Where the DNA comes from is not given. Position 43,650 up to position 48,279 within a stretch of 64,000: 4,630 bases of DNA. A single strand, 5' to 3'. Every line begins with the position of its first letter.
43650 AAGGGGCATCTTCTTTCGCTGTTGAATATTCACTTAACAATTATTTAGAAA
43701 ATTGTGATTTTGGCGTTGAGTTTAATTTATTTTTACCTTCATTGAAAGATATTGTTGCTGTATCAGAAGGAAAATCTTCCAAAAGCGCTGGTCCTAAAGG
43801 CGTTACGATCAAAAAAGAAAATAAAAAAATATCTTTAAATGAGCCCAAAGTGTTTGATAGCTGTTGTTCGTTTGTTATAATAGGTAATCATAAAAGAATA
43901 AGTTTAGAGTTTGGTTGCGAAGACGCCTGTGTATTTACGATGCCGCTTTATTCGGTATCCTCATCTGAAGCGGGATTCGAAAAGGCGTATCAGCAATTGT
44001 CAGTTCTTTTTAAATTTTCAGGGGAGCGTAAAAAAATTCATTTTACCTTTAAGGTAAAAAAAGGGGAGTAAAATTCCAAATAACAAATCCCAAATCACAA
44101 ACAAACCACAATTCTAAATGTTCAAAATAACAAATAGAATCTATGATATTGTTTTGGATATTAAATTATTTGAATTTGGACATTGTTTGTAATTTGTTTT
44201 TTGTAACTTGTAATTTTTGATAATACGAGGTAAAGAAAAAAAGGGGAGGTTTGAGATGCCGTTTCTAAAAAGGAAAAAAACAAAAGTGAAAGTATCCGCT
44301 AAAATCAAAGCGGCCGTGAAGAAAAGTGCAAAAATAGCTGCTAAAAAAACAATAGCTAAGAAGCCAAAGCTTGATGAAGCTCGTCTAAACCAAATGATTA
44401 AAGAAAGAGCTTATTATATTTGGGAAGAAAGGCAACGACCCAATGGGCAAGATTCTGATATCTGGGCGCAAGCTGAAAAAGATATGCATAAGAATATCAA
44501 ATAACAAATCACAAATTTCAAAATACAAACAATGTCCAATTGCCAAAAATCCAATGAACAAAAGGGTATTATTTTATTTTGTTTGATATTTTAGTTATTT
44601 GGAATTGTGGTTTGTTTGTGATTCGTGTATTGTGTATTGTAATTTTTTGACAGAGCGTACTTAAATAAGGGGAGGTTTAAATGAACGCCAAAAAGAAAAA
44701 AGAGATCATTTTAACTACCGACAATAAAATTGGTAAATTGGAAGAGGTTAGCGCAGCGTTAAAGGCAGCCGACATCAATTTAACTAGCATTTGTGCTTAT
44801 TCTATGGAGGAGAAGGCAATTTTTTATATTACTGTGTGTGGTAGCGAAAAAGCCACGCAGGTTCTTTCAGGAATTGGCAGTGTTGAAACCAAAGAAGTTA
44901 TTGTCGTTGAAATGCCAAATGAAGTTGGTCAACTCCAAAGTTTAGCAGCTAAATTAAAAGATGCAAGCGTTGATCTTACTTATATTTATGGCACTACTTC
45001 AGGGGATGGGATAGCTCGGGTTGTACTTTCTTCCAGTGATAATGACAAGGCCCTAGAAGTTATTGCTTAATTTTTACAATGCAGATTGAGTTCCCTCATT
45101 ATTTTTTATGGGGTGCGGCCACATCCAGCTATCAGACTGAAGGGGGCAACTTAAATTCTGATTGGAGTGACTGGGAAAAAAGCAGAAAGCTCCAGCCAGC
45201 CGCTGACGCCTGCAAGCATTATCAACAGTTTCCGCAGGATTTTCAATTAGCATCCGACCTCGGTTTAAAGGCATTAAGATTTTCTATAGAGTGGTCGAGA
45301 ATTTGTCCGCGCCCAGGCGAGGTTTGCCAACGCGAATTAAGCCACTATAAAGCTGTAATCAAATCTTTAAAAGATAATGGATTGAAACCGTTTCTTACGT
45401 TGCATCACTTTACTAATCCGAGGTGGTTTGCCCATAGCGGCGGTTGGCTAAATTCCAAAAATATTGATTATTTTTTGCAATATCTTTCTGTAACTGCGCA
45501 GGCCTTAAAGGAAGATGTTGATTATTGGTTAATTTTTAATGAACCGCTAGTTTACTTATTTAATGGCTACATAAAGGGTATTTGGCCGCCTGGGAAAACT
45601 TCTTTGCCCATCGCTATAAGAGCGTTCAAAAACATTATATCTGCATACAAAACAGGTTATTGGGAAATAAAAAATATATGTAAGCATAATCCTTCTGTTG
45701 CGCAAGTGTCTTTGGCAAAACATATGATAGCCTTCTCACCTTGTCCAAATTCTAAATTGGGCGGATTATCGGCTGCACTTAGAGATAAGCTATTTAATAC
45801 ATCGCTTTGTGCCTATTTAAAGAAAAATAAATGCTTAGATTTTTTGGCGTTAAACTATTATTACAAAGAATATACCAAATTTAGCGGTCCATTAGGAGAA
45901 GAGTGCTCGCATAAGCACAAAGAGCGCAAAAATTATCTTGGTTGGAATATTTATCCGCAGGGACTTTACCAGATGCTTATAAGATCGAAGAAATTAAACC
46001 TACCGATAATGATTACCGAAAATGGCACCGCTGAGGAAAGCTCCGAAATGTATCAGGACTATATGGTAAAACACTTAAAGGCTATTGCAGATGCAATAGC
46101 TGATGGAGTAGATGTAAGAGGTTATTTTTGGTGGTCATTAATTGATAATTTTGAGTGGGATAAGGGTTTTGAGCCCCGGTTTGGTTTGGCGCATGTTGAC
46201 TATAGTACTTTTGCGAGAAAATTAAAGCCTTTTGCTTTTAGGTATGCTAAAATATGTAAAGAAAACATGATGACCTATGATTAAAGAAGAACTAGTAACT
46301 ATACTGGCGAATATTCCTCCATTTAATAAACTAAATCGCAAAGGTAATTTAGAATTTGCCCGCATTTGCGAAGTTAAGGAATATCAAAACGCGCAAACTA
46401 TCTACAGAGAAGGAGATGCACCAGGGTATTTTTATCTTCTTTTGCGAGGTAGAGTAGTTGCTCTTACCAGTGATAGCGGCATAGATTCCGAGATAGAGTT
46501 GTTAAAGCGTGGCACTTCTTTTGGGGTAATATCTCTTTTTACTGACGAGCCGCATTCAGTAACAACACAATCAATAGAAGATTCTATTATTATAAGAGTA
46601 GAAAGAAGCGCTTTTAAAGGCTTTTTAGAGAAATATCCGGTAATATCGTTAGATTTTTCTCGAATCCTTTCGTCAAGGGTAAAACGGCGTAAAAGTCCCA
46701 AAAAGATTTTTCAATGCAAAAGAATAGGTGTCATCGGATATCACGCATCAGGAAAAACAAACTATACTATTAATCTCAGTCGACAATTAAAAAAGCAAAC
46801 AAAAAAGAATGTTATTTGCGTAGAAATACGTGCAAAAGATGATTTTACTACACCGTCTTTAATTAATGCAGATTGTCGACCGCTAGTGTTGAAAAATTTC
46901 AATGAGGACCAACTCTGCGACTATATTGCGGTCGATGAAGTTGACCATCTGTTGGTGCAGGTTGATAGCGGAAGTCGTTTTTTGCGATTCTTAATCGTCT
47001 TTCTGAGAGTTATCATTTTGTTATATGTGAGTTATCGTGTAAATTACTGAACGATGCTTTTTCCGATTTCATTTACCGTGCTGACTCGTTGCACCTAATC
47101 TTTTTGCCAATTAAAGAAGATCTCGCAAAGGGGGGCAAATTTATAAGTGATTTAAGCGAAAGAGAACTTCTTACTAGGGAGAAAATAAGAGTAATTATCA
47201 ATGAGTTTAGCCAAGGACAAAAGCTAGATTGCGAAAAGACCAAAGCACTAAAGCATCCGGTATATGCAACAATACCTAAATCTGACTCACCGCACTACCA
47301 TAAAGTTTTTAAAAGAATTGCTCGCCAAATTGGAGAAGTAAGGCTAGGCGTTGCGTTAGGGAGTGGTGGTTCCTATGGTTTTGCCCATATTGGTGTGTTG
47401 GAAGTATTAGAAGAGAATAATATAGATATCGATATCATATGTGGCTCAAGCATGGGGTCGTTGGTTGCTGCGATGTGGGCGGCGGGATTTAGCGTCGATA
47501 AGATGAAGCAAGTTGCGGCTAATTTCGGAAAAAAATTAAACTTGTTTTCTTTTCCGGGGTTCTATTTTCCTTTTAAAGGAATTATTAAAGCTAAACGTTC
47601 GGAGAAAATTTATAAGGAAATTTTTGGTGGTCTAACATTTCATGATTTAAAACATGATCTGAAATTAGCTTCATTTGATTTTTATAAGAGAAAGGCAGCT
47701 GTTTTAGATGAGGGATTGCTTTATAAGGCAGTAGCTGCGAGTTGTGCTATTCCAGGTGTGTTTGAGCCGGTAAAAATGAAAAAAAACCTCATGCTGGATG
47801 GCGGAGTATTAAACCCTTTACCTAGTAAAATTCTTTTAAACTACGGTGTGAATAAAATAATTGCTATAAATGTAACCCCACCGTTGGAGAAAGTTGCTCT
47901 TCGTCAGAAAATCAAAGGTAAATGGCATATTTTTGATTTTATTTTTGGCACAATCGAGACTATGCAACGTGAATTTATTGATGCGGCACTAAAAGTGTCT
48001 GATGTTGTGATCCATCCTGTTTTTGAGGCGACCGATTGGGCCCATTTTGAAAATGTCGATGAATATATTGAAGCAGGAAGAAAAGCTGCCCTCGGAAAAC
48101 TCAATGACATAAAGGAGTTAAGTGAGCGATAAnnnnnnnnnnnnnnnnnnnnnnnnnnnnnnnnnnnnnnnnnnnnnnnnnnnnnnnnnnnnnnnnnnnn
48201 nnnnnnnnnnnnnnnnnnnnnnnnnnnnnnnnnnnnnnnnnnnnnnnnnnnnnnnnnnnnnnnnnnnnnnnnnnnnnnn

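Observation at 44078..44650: Small DUF2934 gene enclosed by long inverted copies of a palindromic AT-rich element (candidate invertible or cruciform cassette)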

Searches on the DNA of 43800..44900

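Call 36: search_rna_families(source=window, start=43800, end=44900, threshold=evalue, max_evalue=10)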
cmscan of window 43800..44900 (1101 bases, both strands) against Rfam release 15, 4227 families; matches with E-value up to 10: 2.
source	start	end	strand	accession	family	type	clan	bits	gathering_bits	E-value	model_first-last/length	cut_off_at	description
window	44368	44411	+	RF00187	SNORD102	Gene; snRNA; snoRNA; CD-box;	-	18.3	47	9.2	1-72/72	no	Small nucleolar RNA SNORD102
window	44679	44824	+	RF01500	Afu_198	Gene; snRNA; snoRNA; CD-box;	-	14.2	40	5.4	1-149/149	no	A. fumigatus snoRNA Afu_198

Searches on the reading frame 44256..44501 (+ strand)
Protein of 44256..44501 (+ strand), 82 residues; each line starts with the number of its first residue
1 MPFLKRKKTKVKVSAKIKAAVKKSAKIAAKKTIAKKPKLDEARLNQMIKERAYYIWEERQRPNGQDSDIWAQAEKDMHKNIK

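Call 12: search_protein_families(library=pfam, proteins=[window:44256-44501:+], max_evalue=0.01)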
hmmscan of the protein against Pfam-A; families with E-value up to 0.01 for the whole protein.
window:44256-44501:+ (82 aa): 1 family
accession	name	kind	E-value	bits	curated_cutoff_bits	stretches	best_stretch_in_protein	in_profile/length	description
PF11154.13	DUF2934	-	8.9e-13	48.1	22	1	46-75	4-33/37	Protein of unknown function (DUF2934)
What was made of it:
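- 44256..44504 (+): DUF2934 gene, 82 aa, with a Lys/Ala-rich N-terminal half and a C-terminal DUF2934 domain. It is bracketed by A and B. Pfam PF11154 at E=8.9e-13 (call 12).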

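Call 15: find_encoding_contigs(protein=window:44256-44501:+, flank=6000, max_places=10)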
Protein window:44256-44501:+ (82 aa): no gene with exactly this product is on record in the collection.

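Call 43: find_homologous_proteins(query=window:44256-44501:+)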
Query window:44256-44501:+ (82 aa): 1 proteins with E <= 0.001 among 6 candidates.
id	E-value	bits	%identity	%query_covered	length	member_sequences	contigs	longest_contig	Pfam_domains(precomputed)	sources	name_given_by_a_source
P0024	1.5e-43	163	100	100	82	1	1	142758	PF11154.14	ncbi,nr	ncbi:MAG: DUF2934 domain-containing protein [Candidatus Omnitrophica bacterium]|nr:DUF2934 domain-co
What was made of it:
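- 44256..44504 (+): The public annotation is an identical 82-aa protein, and the only hit in the 5.8-billion-protein search was that protein itself (call 43).
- Checked: The public annotation is also 82 aa (P0024, 100% identity and coverage, call 43).
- No DUF2934 gene was seen beside them, and no close DUF2934 homologue exists in the database (call 43).
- Tried and rejected: The DUF2934 homologue search returned only the protein itself (call 43).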

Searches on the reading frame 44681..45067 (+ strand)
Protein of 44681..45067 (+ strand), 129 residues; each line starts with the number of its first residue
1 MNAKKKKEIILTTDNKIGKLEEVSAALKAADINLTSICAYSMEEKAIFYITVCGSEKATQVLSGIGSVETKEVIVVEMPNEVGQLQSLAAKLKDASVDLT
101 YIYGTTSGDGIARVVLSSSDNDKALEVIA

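Call 12: search_protein_families(library=pfam, proteins=[window:44681-45067:+], max_evalue=0.01)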
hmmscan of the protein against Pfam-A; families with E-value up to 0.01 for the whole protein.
window:44681-45067:+ (129 aa): 4 families
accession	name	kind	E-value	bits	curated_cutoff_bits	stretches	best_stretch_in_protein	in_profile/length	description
PF19571.5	ACT_8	-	7.3e-08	32.7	23.5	1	11-128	8-125/141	ACT domain pair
PF01842.31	ACT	-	1.3e-06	28.5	27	1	73-118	2-46/66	ACT domain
PF22629.2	ACT_AHAS_ss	-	1.5e-05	25.5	27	1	11-66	3-60/67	AHAS small subunit-like ACT domain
PF13291.12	ACT_4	-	0.0019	19.3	27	0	9-51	9-53/80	ACT domain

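Call 14: find_encoding_contigs(protein=window:44681-45067:+, flank=6000, max_places=10)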
Protein window:44681-45067:+ (129 aa): no gene with exactly this product is on record in the collection.
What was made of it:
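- Tried and rejected: Exact look-ups of the window's ACT and DUF2934 proteins found no record (calls 14, 15), so the source contig beyond the window could not be read.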

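Call 17: find_homologous_proteins(query=window:44681-45067:+)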
Query window:44681-45067:+ (129 aa): 23 proteins with E <= 0.001 among 63 candidates.
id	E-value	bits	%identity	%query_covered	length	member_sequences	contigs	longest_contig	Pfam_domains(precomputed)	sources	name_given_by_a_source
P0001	8.6e-72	256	100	100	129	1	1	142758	PF22629.3,PF01842.32,PF19571.6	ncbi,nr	ncbi:MAG: hypothetical protein GY858_05825 [Candidatus Omnitrophica bacterium]|nr:hypothetical prote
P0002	2.0e-35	139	55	100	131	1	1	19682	PF01842.32,PF13840.13,PF19571.6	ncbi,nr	ncbi:MAG: ACT domain-containing protein [Candidatus Omnitrophica bacterium]|nr:ACT domain-containing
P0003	6.5e-34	134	53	99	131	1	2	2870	PF22629.3,PF01842.32,PF19571.6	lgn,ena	-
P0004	1.4e-33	133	51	100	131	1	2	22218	PF01842.32,PF19571.6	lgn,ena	-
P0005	7.9e-32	128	49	100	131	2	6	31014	PF01842.32,PF19571.6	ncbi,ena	-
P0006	8.2e-32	128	52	100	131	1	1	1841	PF01842.32,PF19571.6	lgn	-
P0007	2.6e-31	126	51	100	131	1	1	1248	PF01842.32,PF19571.6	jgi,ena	-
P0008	1.1e-30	124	52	100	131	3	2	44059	PF22629.3,PF01842.32,PF19571.6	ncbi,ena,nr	ncbi:MAG: ACT domain-containing protein [Candidatus Omnitrophica bacterium]|nr:ACT domain-containing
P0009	2.3e-30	123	48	100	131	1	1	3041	PF01842.32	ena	-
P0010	5.8e-30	122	50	100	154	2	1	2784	PF22629.3,PF01842.32,PF19571.6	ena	-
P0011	1.1e-28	118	47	100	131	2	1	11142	PF01842.32,PF19571.6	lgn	-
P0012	2.9e-28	116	49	100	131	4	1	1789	PF01842.32,PF19571.6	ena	-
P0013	1.0e-27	114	48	100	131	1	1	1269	PF01842.32,PF19571.6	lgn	-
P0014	2.1e-27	113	47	100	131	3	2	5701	PF01842.32,PF19571.6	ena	-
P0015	1.9e-26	110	48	100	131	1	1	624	PF19571.6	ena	-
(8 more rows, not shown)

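Call 18: find_encoding_contigs(protein=P0002, flank=5000, max_places=3)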
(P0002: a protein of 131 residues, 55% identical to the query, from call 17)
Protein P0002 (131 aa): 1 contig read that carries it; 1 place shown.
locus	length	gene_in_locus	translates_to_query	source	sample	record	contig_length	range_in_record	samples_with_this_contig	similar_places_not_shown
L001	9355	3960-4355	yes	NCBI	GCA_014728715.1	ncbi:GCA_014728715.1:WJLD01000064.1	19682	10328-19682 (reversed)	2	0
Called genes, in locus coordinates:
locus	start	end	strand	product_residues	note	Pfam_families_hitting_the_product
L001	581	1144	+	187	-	PF04542:Sigma70_r2, PF08281:Sigma70_r4_2, PF04545:Sigma70_r4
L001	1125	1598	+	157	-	-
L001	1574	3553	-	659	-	PF00580:UvrD-helicase, PF13604:AAA_30 (faint), PF01443:Viral_helicase1 (faint), PF13245:AAA_19, PF13361:UvrD_C, PF13538:UvrD_C_2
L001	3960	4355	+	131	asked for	PF19571:ACT_8, PF01842:ACT, PF13840:ACT_7 (faint)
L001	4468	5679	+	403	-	PF00232:Glyco_hydro_1, PF00150:Cellulase (faint), PF00232:Glyco_hydro_1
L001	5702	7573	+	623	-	PF00027:cNMP_binding, PF01734:Patatin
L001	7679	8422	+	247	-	PF11306:DUF3108 (weak)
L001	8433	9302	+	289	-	PF25084:LbH_EIF2B (faint), PF25087:GMPPB_C (faint), PF00132:Hexapep, PF13720:Acetyltransf_11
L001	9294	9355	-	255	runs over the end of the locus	PF01135:PCMT, PF08704:GCD14, PF13847:Methyltransf_31 (weak)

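Call 19: find_encoding_contigs(protein=P0008, flank=5000, max_places=3)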
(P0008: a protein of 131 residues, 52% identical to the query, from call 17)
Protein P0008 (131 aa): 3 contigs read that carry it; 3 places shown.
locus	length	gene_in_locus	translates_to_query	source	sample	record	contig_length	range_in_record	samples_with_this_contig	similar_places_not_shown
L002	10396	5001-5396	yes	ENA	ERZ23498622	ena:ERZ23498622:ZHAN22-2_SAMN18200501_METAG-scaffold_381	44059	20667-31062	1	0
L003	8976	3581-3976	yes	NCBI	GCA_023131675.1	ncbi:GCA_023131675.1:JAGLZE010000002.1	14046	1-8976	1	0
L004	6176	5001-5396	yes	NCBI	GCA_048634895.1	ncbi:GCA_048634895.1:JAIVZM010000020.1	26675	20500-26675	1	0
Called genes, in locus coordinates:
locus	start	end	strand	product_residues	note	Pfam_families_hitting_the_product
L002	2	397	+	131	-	-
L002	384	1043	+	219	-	PF11612:T2SSJ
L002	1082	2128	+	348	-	PF12836:HHH_3 (faint), PF21687:T2SSK_1st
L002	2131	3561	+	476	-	PF11104:PilM_2, PF05137:PilN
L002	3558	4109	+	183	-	-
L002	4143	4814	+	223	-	-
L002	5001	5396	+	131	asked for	PF19571:ACT_8, PF01842:ACT, PF22629:ACT_AHAS_ss (faint)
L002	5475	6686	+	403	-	PF00232:Glyco_hydro_1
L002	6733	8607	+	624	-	PF00027:cNMP_binding, PF01734:Patatin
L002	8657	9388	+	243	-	-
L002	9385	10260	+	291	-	PF14602:Hexapep_2 (faint), PF25084:LbH_EIF2B (faint), PF25087:GMPPB_C (faint), PF00132:Hexapep, PF13720:Acetyltransf_11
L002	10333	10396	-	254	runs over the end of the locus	PF01135:PCMT, PF08704:GCD14, PF05175:MTS (faint), PF13847:Methyltransf_31, PF08241:Methyltransf_11 (weak), PF13578:Methyltransf_24 (faint), PF13649:Methyltransf_25 (weak)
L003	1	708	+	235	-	PF12836:HHH_3 (faint), PF21687:T2SSK_1st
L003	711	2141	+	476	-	PF11104:PilM_2, PF05137:PilN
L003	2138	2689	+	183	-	-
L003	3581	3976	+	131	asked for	PF19571:ACT_8, PF01842:ACT, PF22629:ACT_AHAS_ss (faint)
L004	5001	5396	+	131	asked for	PF19571:ACT_8, PF01842:ACT, PF22629:ACT_AHAS_ss (faint)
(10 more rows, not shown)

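Call 20: find_encoding_contigs(protein=P0005, flank=5000, max_places=3)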
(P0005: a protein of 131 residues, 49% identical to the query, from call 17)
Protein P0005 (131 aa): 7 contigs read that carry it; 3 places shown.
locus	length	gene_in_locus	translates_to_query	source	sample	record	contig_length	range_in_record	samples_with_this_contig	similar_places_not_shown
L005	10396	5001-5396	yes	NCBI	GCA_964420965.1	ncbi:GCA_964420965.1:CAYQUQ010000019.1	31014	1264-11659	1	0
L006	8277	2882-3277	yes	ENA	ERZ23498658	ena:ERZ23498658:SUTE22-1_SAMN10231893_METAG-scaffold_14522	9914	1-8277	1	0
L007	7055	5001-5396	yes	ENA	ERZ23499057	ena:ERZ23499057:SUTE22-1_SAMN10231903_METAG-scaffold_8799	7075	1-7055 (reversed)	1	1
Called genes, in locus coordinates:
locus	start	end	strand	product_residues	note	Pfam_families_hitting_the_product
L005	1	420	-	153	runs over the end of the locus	PF02464:CinA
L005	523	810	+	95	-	-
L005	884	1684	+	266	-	PF14304:CSTF_C (faint)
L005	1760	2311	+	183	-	PF07638:Sigma70_ECF, PF04542:Sigma70_r2, PF08281:Sigma70_r4_2, PF00196:GerE (faint), PF04545:Sigma70_r4, PF13384:HTH_23 (weak)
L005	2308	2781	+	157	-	-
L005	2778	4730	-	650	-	PF00580:UvrD-helicase, PF13245:AAA_19, PF13361:UvrD_C, PF13538:UvrD_C_2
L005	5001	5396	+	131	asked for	PF19571:ACT_8, PF01842:ACT (weak)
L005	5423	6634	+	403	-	PF00232:Glyco_hydro_1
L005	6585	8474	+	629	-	PF00027:cNMP_binding, PF01734:Patatin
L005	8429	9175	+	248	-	-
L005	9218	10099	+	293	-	PF25084:LbH_EIF2B (faint), PF25087:GMPPB_C (weak), PF00132:Hexapep (weak), PF13720:Acetyltransf_11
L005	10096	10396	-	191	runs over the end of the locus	PF07963:N_methyl, PF08334:T2SSG (faint)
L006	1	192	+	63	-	?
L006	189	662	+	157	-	-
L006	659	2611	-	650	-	PF00580:UvrD-helicase, PF13245:AAA_19, PF13361:UvrD_C, PF13538:UvrD_C_2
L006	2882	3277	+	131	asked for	PF19571:ACT_8, PF01842:ACT (weak)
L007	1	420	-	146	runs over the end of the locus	?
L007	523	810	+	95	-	-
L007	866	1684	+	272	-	PF14304:CSTF_C (faint)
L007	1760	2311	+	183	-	PF07638:Sigma70_ECF, PF04542:Sigma70_r2, PF08281:Sigma70_r4_2, PF00196:GerE (faint), PF04545:Sigma70_r4, PF13384:HTH_23 (weak)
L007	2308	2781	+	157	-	-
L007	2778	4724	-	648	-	PF00580:UvrD-helicase, PF13245:AAA_19, PF13361:UvrD_C, PF13538:UvrD_C_2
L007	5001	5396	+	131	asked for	PF19571:ACT_8, PF01842:ACT (weak)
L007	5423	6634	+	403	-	PF00232:Glyco_hydro_1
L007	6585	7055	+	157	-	?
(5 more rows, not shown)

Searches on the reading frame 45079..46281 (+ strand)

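Call 12: search_protein_families(library=pfam, proteins=[window:45079-46281:+], max_evalue=0.01)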
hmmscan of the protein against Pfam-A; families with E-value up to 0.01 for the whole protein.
window:45079-46281:+ (401 aa): 2 families
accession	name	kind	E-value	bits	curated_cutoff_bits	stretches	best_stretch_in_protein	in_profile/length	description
PF00232.24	Glyco_hydro_1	-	1.4e-80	271.4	22.6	2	2-229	2-235/453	Glycosyl hydrolase family 1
PF00150.24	Cellulase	-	2.2e-06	27.8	23.5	1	53-156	25-130/272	Cellulase (glycosyl hydrolase family 5)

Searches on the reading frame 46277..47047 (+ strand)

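Call 12: search_protein_families(library=pfam, proteins=[window:46277-47047:+], max_evalue=0.01)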
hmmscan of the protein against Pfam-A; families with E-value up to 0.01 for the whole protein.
window:46277-47047:+ (257 aa): 1 family
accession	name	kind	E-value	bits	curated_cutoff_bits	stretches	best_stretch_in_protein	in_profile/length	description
PF00027.35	cNMP_binding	-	1.8e-17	63.5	27.5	1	34-120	2-89/89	Cyclic nucleotide-binding domain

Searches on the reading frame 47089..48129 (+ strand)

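Call 51: search_protein_families(library=pfam, proteins=[window:47089-48129:+], max_evalue=0.00001)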
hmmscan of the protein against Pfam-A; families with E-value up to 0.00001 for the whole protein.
window:47089-48129:+ (347 aa): 1 family
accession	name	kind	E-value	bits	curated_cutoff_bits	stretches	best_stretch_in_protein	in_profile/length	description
PF01734.28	Patatin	-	1.8e-32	113.6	27.7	1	89-248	2-189/191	Patatin-like phospholipase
